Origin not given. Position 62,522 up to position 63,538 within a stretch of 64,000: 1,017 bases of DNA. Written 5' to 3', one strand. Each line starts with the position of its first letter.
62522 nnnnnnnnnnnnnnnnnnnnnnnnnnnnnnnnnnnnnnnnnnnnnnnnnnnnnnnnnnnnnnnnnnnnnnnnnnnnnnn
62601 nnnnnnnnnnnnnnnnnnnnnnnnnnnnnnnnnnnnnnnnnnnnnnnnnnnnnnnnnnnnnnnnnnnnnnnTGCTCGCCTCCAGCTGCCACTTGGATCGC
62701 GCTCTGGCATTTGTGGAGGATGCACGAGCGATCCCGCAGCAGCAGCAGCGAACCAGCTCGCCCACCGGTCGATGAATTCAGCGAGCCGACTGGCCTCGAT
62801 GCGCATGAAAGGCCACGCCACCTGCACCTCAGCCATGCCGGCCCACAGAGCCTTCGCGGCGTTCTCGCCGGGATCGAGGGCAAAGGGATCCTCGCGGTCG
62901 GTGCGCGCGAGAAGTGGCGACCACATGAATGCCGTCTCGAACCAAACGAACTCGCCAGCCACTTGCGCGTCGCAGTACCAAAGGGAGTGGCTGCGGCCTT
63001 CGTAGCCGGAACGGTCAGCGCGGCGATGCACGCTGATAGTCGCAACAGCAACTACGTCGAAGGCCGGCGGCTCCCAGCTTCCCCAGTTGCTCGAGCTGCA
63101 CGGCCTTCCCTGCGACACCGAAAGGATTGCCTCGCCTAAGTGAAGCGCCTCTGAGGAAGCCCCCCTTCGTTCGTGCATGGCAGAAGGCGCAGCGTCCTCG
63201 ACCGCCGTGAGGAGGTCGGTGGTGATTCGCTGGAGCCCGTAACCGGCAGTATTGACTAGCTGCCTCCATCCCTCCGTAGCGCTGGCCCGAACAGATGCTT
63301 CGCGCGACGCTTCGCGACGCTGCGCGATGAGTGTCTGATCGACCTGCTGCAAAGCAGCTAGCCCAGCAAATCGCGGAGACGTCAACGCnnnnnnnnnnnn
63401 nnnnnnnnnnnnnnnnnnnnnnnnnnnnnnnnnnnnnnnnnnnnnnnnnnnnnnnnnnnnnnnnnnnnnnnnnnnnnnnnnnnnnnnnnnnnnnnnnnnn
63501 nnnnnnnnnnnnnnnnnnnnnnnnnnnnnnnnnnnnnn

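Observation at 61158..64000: Translationally coupled Hanks kinase plus 504-aa orphan protein on an integrase island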

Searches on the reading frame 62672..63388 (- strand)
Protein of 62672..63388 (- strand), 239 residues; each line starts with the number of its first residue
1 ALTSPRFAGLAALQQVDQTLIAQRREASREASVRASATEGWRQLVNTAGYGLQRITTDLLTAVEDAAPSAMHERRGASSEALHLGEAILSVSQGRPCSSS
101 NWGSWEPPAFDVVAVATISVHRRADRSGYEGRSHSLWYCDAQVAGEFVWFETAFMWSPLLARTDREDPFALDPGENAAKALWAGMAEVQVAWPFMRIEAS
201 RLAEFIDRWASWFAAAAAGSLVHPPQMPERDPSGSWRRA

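Call 53: predict_structure(alignment_id=A3)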
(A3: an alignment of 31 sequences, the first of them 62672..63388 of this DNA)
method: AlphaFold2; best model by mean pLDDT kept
length: 239 residues; sequences in the alignment: 31
mean_pLDDT: 79.4   pTM: 0.75
mean pLDDT of the five models: 79.4, 77.7, 76.6, 76.2, 70.6
residues with pLDDT >= 90: 78; 70-90: 107; 50-70: 44; < 50: 10
segments of 3 or more residues with pLDDT < 50: 1-5
pLDDT, mean of each block of 10 residues (from residue 1): 55 81 76 75 93 94 93 82 93 83 76 92 79 90 87 69 60 83 63 81 90 90 69 50
secondary structure, 60 per line:
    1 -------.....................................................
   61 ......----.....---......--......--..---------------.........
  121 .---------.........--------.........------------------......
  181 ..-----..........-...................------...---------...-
elements in order: H8-66 E71-75 E79-84 E87-92 E112-121 E131-139 E148-156 H175-182 E188-197 H199-217
